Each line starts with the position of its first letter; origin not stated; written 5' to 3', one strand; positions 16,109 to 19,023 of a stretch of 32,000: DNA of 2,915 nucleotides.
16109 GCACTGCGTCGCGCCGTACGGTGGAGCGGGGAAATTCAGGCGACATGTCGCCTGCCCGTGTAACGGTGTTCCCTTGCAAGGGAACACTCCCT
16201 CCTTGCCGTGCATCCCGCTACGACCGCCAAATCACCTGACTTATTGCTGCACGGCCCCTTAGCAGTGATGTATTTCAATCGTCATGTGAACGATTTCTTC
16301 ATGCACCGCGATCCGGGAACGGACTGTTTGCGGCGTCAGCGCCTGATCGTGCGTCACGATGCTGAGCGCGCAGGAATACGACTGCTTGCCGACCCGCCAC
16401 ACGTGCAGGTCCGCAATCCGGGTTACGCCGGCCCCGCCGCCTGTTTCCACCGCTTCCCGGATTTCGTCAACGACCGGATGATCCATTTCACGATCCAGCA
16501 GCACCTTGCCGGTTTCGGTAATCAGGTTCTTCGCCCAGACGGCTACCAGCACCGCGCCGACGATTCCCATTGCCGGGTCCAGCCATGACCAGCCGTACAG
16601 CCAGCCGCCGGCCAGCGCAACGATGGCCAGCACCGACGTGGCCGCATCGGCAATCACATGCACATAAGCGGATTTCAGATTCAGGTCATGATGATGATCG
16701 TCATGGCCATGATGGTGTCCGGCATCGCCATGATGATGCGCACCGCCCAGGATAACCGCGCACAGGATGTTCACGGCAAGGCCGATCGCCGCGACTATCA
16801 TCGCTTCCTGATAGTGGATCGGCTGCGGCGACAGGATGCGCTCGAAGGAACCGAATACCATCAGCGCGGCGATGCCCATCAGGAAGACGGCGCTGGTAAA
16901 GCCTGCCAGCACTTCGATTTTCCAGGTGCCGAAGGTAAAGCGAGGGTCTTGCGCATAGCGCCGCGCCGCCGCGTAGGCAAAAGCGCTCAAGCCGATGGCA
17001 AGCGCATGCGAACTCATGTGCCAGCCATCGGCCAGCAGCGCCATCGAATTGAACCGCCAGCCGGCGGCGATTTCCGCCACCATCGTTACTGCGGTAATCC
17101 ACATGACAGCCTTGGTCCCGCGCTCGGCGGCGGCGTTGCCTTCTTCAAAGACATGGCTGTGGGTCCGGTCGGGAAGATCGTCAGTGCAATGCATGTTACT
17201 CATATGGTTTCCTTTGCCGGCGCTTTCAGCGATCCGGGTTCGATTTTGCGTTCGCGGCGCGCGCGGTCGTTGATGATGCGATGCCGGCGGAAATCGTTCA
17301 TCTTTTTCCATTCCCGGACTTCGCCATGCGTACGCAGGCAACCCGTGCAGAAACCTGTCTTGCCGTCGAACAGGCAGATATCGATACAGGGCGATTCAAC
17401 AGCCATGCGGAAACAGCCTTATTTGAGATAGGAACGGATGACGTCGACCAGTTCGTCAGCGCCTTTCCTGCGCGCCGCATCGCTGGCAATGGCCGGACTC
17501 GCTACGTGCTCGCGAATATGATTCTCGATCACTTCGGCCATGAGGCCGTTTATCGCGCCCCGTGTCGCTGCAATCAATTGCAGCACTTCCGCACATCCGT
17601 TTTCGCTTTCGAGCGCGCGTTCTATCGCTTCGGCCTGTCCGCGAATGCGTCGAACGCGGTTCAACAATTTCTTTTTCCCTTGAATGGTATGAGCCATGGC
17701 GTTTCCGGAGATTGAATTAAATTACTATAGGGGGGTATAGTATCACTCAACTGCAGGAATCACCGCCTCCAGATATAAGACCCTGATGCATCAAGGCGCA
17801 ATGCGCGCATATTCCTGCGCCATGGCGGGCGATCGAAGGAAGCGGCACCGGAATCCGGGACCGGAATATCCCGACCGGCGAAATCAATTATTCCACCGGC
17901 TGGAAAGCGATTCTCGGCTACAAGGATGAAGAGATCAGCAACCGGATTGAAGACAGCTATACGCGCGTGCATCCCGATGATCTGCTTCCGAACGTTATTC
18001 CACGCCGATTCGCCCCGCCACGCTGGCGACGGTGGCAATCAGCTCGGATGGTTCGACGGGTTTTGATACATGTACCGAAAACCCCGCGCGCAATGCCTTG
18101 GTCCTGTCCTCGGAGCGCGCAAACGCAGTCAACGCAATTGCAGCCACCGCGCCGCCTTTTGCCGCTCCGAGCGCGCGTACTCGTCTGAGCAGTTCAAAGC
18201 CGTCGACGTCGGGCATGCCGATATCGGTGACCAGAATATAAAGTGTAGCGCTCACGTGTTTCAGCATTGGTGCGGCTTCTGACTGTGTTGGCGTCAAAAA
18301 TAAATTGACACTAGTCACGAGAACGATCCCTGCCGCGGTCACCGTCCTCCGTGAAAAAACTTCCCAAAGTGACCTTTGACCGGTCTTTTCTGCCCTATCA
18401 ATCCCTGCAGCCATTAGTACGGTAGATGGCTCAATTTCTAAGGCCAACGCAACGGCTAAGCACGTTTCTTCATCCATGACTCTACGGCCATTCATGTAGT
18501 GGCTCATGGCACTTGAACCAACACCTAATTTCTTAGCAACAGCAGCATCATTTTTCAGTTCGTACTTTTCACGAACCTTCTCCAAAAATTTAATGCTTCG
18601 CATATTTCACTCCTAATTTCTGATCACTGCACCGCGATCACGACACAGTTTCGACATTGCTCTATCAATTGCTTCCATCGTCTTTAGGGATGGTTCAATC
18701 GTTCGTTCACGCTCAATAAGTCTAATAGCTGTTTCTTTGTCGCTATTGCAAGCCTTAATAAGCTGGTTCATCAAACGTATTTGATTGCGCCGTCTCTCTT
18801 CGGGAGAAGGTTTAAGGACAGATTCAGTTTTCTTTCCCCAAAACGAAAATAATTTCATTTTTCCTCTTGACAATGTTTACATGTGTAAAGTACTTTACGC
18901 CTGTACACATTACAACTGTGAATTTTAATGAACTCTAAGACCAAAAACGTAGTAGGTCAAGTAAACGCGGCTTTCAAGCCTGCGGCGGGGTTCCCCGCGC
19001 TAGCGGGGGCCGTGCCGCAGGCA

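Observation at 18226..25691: Integrase-less inovirus inserted inside a receiver-domain codon string, with a perfect XerD arm at the junction (Xer-dependent integration at a non-dif pseudo-site?)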

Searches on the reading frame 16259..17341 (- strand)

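Call 13: search_protein_families(library=pfam, proteins=[window:16259-17341:-], max_evalue=0.001)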
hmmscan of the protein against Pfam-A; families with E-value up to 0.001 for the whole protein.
window:16259-17341:- (360 aa): 1 family
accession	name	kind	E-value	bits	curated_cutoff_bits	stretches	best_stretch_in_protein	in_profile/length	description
PF01545.26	Cation_efflux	-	1.6e-37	129.6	26.6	1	79-282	4-198/198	Cation efflux family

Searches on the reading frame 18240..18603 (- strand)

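Call 9: search_protein_families(library=pfam, proteins=[window:18240-18603:-], max_evalue=0.01)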
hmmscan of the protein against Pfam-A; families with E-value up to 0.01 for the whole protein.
window:18240-18603:- (121 aa): 3 families
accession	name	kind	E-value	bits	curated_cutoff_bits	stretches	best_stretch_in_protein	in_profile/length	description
PF12844.13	HTH_19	-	5.8e-06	26.6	30.2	1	5-67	2-63/64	Helix-turn-helix domain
PF13560.12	HTH_31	-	0.00015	22.5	27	1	20-56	18-55/64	Helix-turn-helix domain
PF01381.28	HTH_3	-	0.00026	21.4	23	1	7-60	1-53/55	Helix-turn-helix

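Call 45: search_protein_families(library=phrogs, proteins=[window:18240-18603:-], max_evalue=0.01)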
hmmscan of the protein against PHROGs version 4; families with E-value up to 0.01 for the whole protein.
window:18240-18603:- (121 aa): 9 families
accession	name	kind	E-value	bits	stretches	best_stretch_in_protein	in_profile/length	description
phrog_638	-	transcription regulation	4.9e-28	98.8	1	1-113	2-112/145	transcriptional regulator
phrog_4441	-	DNA, RNA and nucleotide metabolism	1.3e-16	61.7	1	3-85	5-87/98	HTH DNA binding protein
phrog_34897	-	unknown function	2.9e-07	31.1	1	5-111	6-110/279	-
phrog_3949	-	transcription regulation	3.7e-06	28.1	1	6-74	16-84/161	transcriptional repressor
phrog_8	-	transcription regulation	2e-05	25.2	1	6-69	162-222/346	transcriptional regulator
phrog_4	-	transcription regulation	7.1e-05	22.9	1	6-72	137-201/400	transcriptional repressor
phrog_2328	-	transcription regulation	0.00021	22.1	1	9-60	22-72/128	transcriptional repressor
phrog_2967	-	transcription regulation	0.0003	21.4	1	7-61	15-68/225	transcriptional regulator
phrog_7241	-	transcription regulation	0.0078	17.3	0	19-60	77-118/122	transcriptional regulator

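Call 70: find_related_loci(query=window:18255-18603:-, collection=viral_contigs, flank=10000)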
Query window:18255-18603:- (116 aa) in viral_contigs; peptide patterns used: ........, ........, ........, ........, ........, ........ (x = any residue, [..] = any of these).
15 stretches matched a pattern; 5 encode a relative of the query (tblastn E <= 1e-3); 5 distinct loci.
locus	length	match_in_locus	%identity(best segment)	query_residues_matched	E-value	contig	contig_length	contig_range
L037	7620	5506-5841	63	1-111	3e-41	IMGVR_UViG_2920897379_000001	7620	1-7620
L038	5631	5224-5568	59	1-111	3e-39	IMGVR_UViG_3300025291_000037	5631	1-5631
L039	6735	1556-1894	58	1-113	4e-38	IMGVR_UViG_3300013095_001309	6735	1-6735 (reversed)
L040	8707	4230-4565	52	1-110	2e-31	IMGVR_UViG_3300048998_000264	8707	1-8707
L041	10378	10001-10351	39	1-116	1e-25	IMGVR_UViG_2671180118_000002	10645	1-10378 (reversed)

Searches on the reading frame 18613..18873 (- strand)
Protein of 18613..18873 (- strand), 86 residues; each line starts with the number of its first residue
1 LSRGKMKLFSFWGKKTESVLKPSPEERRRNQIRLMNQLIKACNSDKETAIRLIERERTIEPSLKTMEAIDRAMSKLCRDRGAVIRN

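Call 9: search_protein_families(library=pfam, proteins=[window:18613-18873:-], max_evalue=0.01)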
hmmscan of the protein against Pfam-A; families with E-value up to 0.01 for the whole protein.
window:18613-18873:- (86 aa): 0 families

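Call 45: search_protein_families(library=phrogs, proteins=[window:18613-18873:-], max_evalue=0.01)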
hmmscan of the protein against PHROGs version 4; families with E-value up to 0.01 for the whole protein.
window:18613-18873:- (86 aa): 0 families
